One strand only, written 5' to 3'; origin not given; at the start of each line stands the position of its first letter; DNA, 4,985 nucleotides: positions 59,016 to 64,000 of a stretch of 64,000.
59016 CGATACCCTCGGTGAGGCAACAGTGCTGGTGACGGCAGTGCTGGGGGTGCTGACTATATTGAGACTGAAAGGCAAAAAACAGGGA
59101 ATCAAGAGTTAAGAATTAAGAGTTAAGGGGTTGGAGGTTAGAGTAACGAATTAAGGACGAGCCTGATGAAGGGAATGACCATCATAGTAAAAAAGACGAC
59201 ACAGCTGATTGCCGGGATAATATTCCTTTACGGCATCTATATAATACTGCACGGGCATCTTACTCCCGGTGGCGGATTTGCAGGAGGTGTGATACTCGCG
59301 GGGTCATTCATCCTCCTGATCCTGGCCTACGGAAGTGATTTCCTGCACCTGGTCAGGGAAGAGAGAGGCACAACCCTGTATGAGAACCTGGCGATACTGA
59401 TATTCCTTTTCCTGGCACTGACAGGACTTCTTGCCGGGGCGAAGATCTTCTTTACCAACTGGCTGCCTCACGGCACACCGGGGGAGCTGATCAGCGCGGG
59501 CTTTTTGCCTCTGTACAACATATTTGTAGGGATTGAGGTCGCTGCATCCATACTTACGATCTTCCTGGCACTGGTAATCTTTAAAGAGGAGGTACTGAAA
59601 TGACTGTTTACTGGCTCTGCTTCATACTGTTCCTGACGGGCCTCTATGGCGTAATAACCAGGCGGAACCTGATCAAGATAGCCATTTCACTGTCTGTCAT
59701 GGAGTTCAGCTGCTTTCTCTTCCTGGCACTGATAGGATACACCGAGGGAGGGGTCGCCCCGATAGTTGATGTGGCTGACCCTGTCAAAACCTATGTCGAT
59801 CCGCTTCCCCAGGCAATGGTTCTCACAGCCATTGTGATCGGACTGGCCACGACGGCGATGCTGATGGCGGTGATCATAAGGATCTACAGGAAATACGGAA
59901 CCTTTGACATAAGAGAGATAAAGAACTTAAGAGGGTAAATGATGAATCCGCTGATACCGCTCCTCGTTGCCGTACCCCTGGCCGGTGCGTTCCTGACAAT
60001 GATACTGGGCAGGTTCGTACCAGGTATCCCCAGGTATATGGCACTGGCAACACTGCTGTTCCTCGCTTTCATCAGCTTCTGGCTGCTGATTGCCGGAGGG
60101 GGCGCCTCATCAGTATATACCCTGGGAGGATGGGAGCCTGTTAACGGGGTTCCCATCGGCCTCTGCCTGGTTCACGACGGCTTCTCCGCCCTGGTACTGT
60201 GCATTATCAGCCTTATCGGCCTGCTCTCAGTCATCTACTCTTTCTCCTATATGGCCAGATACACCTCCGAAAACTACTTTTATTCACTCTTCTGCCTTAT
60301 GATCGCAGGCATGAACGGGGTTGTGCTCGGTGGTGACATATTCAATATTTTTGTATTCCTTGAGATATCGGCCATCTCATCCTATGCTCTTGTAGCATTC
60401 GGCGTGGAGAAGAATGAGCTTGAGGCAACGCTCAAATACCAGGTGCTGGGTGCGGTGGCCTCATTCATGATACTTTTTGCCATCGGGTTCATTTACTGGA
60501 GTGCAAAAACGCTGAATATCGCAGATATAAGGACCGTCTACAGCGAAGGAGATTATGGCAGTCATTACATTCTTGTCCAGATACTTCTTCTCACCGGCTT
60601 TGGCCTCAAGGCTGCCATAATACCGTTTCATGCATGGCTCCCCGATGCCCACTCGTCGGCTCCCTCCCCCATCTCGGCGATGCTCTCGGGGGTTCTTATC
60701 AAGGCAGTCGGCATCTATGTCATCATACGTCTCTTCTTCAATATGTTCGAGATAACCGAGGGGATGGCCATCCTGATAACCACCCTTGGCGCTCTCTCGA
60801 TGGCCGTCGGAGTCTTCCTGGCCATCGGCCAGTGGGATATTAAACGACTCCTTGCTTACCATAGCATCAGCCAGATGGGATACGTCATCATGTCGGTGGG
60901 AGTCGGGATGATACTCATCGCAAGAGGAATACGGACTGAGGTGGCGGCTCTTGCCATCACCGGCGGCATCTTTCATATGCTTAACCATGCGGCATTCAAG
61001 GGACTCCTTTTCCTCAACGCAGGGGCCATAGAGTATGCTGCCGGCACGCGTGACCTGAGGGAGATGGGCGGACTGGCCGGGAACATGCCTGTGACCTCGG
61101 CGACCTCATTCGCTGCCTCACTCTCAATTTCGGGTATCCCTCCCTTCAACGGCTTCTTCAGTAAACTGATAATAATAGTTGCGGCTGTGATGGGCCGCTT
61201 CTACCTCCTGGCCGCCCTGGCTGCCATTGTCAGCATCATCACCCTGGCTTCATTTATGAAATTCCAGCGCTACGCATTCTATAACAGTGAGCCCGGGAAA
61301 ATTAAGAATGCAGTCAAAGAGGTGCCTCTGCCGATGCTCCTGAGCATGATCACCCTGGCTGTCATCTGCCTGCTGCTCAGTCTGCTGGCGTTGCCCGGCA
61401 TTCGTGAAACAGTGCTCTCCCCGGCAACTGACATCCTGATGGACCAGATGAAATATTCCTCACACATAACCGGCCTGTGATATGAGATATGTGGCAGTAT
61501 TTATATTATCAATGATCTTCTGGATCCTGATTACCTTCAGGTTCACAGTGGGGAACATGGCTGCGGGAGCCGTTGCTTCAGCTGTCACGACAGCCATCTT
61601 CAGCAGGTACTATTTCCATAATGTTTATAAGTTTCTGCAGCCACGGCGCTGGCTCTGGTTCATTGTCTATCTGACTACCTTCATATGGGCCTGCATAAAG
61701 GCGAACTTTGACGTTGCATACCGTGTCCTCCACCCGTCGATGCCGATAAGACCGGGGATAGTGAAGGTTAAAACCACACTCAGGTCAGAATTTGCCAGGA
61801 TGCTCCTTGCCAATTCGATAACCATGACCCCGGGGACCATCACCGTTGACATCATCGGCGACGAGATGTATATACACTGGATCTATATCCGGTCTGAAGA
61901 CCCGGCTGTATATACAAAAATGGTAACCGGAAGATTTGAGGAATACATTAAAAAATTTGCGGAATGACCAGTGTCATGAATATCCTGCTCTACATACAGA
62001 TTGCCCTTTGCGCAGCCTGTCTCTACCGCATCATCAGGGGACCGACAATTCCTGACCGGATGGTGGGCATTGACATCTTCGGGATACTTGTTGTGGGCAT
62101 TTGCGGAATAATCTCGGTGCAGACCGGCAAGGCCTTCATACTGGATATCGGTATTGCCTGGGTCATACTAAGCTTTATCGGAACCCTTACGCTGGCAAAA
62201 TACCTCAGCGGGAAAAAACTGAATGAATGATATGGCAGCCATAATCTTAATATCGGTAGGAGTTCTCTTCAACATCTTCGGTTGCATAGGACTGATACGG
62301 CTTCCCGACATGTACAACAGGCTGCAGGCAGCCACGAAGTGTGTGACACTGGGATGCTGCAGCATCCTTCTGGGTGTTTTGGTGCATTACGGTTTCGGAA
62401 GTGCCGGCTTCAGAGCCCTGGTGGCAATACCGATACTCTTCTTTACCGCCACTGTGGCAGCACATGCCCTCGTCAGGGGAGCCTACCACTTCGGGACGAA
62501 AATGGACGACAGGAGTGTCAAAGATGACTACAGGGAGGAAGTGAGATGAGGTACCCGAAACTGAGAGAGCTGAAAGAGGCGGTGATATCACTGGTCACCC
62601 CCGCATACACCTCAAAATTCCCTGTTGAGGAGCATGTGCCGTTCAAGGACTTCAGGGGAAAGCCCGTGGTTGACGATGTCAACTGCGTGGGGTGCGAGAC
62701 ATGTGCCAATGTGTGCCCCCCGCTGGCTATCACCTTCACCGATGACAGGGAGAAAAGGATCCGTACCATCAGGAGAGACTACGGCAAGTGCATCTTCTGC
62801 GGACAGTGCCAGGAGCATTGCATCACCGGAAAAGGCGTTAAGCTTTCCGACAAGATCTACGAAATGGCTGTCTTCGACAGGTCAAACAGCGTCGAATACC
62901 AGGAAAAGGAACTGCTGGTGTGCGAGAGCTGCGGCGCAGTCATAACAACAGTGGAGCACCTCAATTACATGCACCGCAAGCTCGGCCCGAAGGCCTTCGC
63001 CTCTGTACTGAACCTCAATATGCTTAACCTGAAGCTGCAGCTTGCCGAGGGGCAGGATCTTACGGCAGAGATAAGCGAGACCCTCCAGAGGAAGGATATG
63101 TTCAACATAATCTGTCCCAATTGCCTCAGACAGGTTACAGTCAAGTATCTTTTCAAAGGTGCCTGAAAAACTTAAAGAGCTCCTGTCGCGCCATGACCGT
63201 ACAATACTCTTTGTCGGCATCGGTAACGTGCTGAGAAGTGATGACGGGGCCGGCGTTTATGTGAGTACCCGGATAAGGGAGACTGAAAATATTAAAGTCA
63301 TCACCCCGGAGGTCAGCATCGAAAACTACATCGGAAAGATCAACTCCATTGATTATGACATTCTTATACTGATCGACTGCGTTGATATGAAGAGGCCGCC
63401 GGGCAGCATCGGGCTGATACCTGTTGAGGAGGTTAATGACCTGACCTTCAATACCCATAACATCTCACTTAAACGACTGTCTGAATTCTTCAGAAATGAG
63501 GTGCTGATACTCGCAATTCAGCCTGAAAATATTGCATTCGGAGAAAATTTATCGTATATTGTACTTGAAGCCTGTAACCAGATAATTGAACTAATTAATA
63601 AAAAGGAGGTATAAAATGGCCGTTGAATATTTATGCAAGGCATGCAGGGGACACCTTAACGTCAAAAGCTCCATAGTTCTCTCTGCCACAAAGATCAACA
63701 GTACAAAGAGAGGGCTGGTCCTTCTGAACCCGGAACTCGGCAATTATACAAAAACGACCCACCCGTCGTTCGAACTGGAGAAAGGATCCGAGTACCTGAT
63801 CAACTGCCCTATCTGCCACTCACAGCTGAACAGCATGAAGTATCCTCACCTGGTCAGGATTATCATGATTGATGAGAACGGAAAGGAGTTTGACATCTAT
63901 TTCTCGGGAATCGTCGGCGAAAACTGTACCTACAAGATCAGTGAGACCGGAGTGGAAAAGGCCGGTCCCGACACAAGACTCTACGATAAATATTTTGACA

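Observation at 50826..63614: Mosaic Mrp-coupled group-4 [NiFe] hydrogenase operon fronted by an AsrAB/HyhBG-type NAD(P)H-FeS module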

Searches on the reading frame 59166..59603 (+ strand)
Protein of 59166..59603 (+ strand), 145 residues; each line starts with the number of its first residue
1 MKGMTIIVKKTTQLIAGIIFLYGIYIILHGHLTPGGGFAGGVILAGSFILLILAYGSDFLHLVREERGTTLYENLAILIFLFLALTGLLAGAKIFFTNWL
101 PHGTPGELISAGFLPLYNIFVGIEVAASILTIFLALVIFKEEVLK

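Call 5: search_protein_families(library=pfam, proteins=[window:59166-59603:+], max_evalue=0.01)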
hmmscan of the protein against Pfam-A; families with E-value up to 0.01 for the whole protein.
window:59166-59603:+ (145 aa): 1 family
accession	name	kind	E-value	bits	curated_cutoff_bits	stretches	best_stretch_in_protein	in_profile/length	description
PF04039.18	MnhB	-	5.5e-25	88.5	22.5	1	7-130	1-126/127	Domain related to MnhB subunit of Na+/H+ antiporter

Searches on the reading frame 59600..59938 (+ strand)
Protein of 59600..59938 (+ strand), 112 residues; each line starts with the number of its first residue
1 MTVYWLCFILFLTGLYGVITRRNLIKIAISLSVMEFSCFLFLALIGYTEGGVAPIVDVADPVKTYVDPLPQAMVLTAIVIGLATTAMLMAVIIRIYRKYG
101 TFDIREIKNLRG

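Call 5: search_protein_families(library=pfam, proteins=[window:59600-59938:+], max_evalue=0.01)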
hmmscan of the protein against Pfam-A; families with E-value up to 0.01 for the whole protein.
window:59600-59938:+ (112 aa): 1 family
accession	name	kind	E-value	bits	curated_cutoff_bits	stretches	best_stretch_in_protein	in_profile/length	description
PF00420.29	Oxidored_q2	-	6.7e-28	96.7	26.1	1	4-111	3-94/95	NADH-ubiquinone/plastoquinone oxidoreductase chain 4L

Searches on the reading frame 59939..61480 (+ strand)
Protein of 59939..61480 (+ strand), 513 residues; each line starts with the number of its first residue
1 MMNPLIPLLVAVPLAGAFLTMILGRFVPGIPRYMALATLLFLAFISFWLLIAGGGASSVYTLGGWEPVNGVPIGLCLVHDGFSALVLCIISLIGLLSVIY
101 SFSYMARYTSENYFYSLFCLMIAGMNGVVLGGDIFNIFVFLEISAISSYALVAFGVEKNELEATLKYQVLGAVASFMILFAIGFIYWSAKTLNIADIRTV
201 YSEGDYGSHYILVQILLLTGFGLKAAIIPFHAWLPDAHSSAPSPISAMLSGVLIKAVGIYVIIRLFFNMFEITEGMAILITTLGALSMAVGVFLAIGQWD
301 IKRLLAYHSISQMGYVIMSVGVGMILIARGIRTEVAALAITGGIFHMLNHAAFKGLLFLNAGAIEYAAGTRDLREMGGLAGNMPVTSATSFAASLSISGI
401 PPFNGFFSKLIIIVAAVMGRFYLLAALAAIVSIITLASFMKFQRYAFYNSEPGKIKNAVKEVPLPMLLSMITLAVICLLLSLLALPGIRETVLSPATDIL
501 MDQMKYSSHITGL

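Call 5: search_protein_families(library=pfam, proteins=[window:59939-61480:+], max_evalue=0.01)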
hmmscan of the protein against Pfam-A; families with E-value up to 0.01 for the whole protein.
window:59939-61480:+ (513 aa): 3 families
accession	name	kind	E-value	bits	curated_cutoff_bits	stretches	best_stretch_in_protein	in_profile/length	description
PF00361.26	Proton_antipo_M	-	1.8e-61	208.4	21.5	1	133-435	3-294/294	NADH:quinone oxidoreductase/Mrp antiporter, TM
PF00662.26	Proton_antipo_N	-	4.1e-07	30.2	24.5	1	65-115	1-51/51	NADH-Ubiquinone oxidoreductase (complex I), chain 5 N-terminus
PF10125.14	NADHdeh_related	-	0.00013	21.9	27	1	125-241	81-192/218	NADH dehydrogenase I, subunit N related protein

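Call 67: search_protein_families(library=ncbifam, proteins=[window:59939-61480:+], max_evalue=0.01)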
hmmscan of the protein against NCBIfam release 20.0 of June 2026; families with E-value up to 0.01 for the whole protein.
window:59939-61480:+ (513 aa): 74 families (the best 25 are shown)
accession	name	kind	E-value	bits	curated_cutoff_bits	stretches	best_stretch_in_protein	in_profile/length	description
NF006240.0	PRK08376.1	subfamily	4.9e-118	395.3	662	1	3-512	4-519/521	putative monovalent cation/H+ antiporter subunit D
NF005086.0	PRK06521.1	equivalog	1.6e-91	307.8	667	1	74-502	73-508/669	hydrogenase 4 subunit B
NF009306.0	PRK12663.1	equivalog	1.6e-87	294.4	542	1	2-510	2-491/498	Na+/H+ antiporter subunit D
NF005818.0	PRK07691.1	equivalog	2e-84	284.3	586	1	1-506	1-489/496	Na+/H+ antiporter subunit D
NF006419.0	PRK08668.1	equivalog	4.7e-81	273.4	617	1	6-483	4-466/613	NADH dehydrogenase subunit M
NF006241.0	PRK08377.1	equivalog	1.4e-80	271.8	645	1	7-475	6-458/494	NADH dehydrogenase subunit N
NF009308.0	PRK12665.1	equivalog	4.7e-74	249.8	585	1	2-453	5-444/531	Na+/H+ antiporter subunit D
NF005097.0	PRK06525.1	equivalog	1e-73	248.7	430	1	10-486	9-477/480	hydrogenase 4 subunit D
NF009305.0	PRK12662.1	equivalog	6.2e-72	242.9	700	1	5-486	5-478/492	putative monovalent cation/H+ antiporter subunit D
NF009285.0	PRK12645.1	equivalog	5.6e-71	239.9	1028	1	8-505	6-513/804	Na+/H+ antiporter subunit A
NF006418.0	PRK08667.1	equivalog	5.9e-71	239.8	794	1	61-484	59-486/644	hydrogenase membrane subunit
NF006238.0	PRK08375.1-4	equivalog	1.1e-70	239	626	1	1-450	1-432/531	putative monovalent cation/H+ antiporter subunit D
TIGR00944.1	2a6301s04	subfamily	3.7e-70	237.5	692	1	8-484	5-462/463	multicomponent K+/H+ antiporter, MrpD/PhaD subunit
NF004920.0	PRK06277.1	equivalog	5.1e-68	230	578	1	4-483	2-460/478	energy conserving hydrogenase EhbF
NF009288.0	PRK12648.1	equivalog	9.1e-68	229.2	1104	1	6-506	3-493/954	monovalent cation/H+ antiporter subunit A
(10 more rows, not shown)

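Call 81: search_solved_structures(query=window:59939-61480:+, max_evalue=1e-30)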
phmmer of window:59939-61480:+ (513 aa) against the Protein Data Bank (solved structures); distinct sequences matched with E-value up to 1e-30: 25.
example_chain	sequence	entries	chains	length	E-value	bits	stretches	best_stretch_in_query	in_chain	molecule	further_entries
6cfw_H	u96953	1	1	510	6.9e-76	259.7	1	6-512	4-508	Monovalent cation/H+ antiporter subunit D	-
7qru_D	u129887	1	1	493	7.5e-70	239.7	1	3-496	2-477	Na+/H+ antiporter subunit D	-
6u8y_H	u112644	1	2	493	3.9e-55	191.2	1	4-480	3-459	NADH dehydrogenase subunit N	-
7qru_A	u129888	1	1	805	6.5e-53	183.9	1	33-501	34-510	Na+/H+ antiporter subunit A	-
6z16_A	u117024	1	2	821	3.8e-52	181.4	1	71-497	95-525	Multisubunit Na+/H+ antiporter, A subunit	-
6z16_D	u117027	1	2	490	8e-51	177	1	5-475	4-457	Multisubunit Na+/H+ antiporter, D subunit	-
7d3u_D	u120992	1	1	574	1.7e-47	166.1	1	6-448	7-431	Monovalent Na+/H+ antiporter subunit D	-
6u8y_X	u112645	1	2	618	2.7e-45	158.7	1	6-482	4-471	NADH dehydrogenase subunit M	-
6hum_F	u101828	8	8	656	1.2e-44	156.7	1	33-457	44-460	NADH dehydrogenase subunit 5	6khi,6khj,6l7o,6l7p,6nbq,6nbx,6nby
4he8_L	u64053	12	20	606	1.4e-38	136.6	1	10-497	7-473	NADH-quinone oxidoreductase subunit 12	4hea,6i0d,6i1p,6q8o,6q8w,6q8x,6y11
3rko_M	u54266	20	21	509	1.4e-37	133.3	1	5-488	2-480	NADH-QUINONE OXIDOREDUCTASE SUBUNIT M | NADH dehydrogenase I subunit M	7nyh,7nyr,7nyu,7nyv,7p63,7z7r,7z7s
7p61_M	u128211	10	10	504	1.6e-37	133.1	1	5-488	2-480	NADH dehydrogenase I subunit M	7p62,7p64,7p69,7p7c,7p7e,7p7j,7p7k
7z0s_C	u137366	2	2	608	4.8e-37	131.6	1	29-489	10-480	Formate hydrogenlyase subunit 3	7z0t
9grx_F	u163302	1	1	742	1.9e-35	126.3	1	4-434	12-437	NAD(P)H-quinone oxidoreductase subunit 5, chloroplastic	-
7a23_a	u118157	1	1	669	1.8e-34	123.1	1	8-484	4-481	Nad5m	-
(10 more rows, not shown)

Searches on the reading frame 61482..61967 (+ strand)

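Call 5: search_protein_families(library=pfam, proteins=[window:61482-61967:+], max_evalue=0.01)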
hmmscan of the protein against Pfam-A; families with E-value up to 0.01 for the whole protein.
window:61482-61967:+ (161 aa): 1 family
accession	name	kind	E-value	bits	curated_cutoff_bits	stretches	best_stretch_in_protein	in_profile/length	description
PF01899.21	MNHE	-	2.4e-41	141.4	27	1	8-158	2-144/145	Na+/H+ ion antiporter subunit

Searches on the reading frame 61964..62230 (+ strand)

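Call 5: search_protein_families(library=pfam, proteins=[window:61964-62230:+], max_evalue=0.01)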
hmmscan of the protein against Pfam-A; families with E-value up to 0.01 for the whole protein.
window:61964-62230:+ (88 aa): 1 family
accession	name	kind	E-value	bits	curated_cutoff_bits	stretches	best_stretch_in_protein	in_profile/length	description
PF04066.18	MrpF_PhaF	-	5.3e-14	52.8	23.3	1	30-81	1-52/53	Multiple resistance and pH regulation protein F (MrpF / PhaF)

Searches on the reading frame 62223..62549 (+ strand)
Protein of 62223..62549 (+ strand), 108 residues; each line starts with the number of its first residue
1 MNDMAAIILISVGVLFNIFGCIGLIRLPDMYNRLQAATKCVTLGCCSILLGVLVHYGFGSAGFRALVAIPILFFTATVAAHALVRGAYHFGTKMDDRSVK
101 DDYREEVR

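Call 5: search_protein_families(library=pfam, proteins=[window:62223-62549:+], max_evalue=0.01)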
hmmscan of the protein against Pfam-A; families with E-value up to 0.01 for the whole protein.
window:62223-62549:+ (108 aa): 1 family
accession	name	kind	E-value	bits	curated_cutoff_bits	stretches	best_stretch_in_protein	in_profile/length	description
PF03334.19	PhaG_MnhG_YufB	-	2.8e-22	79.2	23.4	1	9-88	1-80/80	Na+/H+ antiporter subunit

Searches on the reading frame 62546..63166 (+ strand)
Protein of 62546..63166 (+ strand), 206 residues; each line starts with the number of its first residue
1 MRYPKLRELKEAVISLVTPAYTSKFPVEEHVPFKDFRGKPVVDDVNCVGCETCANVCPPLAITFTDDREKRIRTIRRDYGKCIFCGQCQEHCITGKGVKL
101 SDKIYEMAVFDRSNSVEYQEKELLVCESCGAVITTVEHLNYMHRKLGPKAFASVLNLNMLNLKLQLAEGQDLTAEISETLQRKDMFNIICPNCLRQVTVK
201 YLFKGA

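Call 4: search_protein_families(library=pfam, proteins=[window:62546-63166:+], max_evalue=0.01)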
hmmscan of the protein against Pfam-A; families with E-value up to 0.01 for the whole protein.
window:62546-63166:+ (206 aa): 7 families
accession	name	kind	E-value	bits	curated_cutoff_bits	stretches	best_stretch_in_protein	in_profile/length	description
PF12838.12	Fer4_7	-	7.4e-10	39.6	27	1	46-95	1-51/52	4Fe-4S dicluster domain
PF13237.11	Fer4_10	-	3.3e-07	30.6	25.5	1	40-92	2-52/53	4Fe-4S dicluster domain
PF13187.11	Fer4_9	-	6.6e-07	29.7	27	1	46-94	1-49/52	4Fe-4S dicluster domain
PF00037.32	Fer4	-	1.3e-06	28.4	21.1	2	40-63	1-24/24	4Fe-4S binding domain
PF12837.12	Fer4_6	-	0.00013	22.2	25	1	39-62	1-24/24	4Fe-4S binding domain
PF13183.11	Fer4_8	-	0.00083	20.3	27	0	46-92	4-64/68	4Fe-4S dicluster domain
PF12797.12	Fer4_2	-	0.0014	18.9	24.5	1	39-58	2-21/22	4Fe-4S binding domain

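Call 6: search_protein_families(library=ncbifam, proteins=[window:62546-63166:+], max_evalue=0.001)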
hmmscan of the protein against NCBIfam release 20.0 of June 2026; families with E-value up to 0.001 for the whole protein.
window:62546-63166:+ (206 aa): 40 families (the best 25 are shown)
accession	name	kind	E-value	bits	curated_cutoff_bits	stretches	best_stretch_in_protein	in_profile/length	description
NF009053.0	PRK12387.1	subfamily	1.8e-28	99.5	204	1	19-150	12-141/180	formate hydrogenlyase complex iron-sulfur subunit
NF006076.0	PRK08222.1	equivalog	7.6e-20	71.5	270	1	21-144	14-135/181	hydrogenase 4 subunit H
TIGR01971.1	NuoI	subfamily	9.9e-17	60.7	113.05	1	15-117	8-116/121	NADH-quinone oxidoreductase, chain I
NF006221.0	PRK08348.1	subfamily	2e-15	56.7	124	1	9-112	7-105/136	NADH-plastoquinone oxidoreductase subunit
NF004537.0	PRK05888.1-3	equivalog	3.3e-14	52.9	163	1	20-125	38-155/204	NADH-quinone oxidoreductase subunit NuoI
NF040612.1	F420_dehyd_FpoI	exception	3.9e-13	49.4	180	1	6-110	3-110/135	F420H2 dehydrogenase subunit FpoI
TIGR00403.1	ndhI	equivalog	3.8e-12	46.1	302.35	1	22-119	39-138/183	NAD(P)H-quinone oxidoreductase subunit I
NF004538.0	PRK05888.1-4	equivalog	1.6e-11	44.1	135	1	17-131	28-149/162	NADH-quinone oxidoreductase subunit NuoI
NF004536.0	PRK05888.1-1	equivalog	2e-11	43.5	212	1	13-126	21-140/180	NADH-quinone oxidoreductase subunit NuoI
NF004543.0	PRK05888.2-5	equivalog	7.6e-11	41.9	243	1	21-96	35-114/217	NADH-quinone oxidoreductase subunit NuoI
NF004541.0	PRK05888.2-2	equivalog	1.1e-10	41.6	217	1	13-96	28-110/168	NADH-quinone oxidoreductase subunit NuoI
NF004539.0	PRK05888.1-5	equivalog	3.4e-10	39.8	225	1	12-99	23-119/162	NADH-quinone oxidoreductase subunit NuoI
NF010590.0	PRK13984.1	equivalog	1.2e-09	36.9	946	1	26-96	31-107/611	putative oxidoreductase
NF007382.0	PRK09898.1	equivalog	1.3e-09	37.9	213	1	23-96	133-197/208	ferredoxin-like protein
NF042909.1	FMH_DH_FwdF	exception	1.1e-08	34.6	375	1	26-94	238-308/336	tungsten-dependent formylmethanofuran dehydrogenase subunit FwdF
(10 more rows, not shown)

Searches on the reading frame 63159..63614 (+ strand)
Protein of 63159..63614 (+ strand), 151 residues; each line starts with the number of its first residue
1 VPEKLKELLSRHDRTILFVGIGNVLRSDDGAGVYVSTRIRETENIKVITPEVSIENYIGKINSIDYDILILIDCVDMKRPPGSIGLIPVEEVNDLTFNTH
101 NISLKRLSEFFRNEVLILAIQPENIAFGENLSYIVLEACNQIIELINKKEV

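Call 4: search_protein_families(library=pfam, proteins=[window:63159-63614:+], max_evalue=0.01)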
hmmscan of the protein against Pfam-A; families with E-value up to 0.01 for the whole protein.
window:63159-63614:+ (151 aa): 1 family
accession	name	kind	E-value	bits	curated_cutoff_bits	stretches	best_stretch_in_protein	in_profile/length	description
PF01750.23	HycI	-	4.9e-11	43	23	1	38-147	10-128/130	Hydrogenase maturation protease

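Call 6: search_protein_families(library=ncbifam, proteins=[window:63159-63614:+], max_evalue=0.001)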
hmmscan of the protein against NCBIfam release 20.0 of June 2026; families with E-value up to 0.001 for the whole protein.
window:63159-63614:+ (151 aa): 7 families
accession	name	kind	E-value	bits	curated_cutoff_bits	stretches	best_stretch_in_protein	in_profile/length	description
TIGR00072.1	hydrog_prot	superfamily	3.9e-25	88.5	47.45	1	19-148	3-143/145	hydrogenase maturation protease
TIGR00142.1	hycI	equivalog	3.3e-23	82.1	119.1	1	17-147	2-139/146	hydrogenase maturation peptidase HycI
TIGR00130.1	frhD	equivalog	8.7e-10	38.9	134.95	1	13-148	2-149/153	coenzyme F420-reducing hydrogenase, FrhD protein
TIGR00140.1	hupD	subfamily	1.4e-09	38.1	151.8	1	16-143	1-140/151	HyaD/HybD family hydrogenase maturation endopeptidase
NF045519.1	NiFeSe_H2_mat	exception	2.1e-07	30.9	190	1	16-147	3-144/152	NiFeSe hydrogenase maturation protease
NF007777.0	PRK10466.1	equivalog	3.3e-05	23.7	190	1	16-107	3-106/164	HyaD/HybD family hydrogenase maturation endopeptidase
NF007616.0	PRK10264.1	equivalog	0.00034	20.3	261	1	14-119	4-107/195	hydrogenase 1 maturation protease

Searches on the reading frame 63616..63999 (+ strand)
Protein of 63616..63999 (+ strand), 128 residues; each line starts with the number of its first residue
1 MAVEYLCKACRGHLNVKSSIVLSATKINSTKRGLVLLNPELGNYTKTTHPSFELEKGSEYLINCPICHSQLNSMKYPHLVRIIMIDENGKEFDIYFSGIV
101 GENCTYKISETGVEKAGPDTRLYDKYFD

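Call 77: predict_structure(protein=window:63616-63999:+)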
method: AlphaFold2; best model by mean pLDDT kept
length: 128 residues; sequences in the alignment: 1
mean_pLDDT: 46.3   pTM: 0.41
mean pLDDT of the five models: 46.3, 44.6, 41.3, 37.1, 33.7
residues with pLDDT >= 90: 0; 70-90: 0; 50-70: 45; < 50: 83
segments of 3 or more residues with pLDDT < 50: 1-21, 36-52, 65-79, 83-90, 99-101, 110-112, 117-128
pLDDT, mean of each block of 10 residues (from residue 1): 40 42 58 48 35 54 49 44 46 49 53 50 32
secondary structure, 60 per line:
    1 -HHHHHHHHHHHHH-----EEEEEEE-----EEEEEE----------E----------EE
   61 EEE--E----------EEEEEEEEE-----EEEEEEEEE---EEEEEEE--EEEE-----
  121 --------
elements in order: H2-14 E20-26 E32-37 E59-63 E77-85 E91-99 E103-109 E112-115
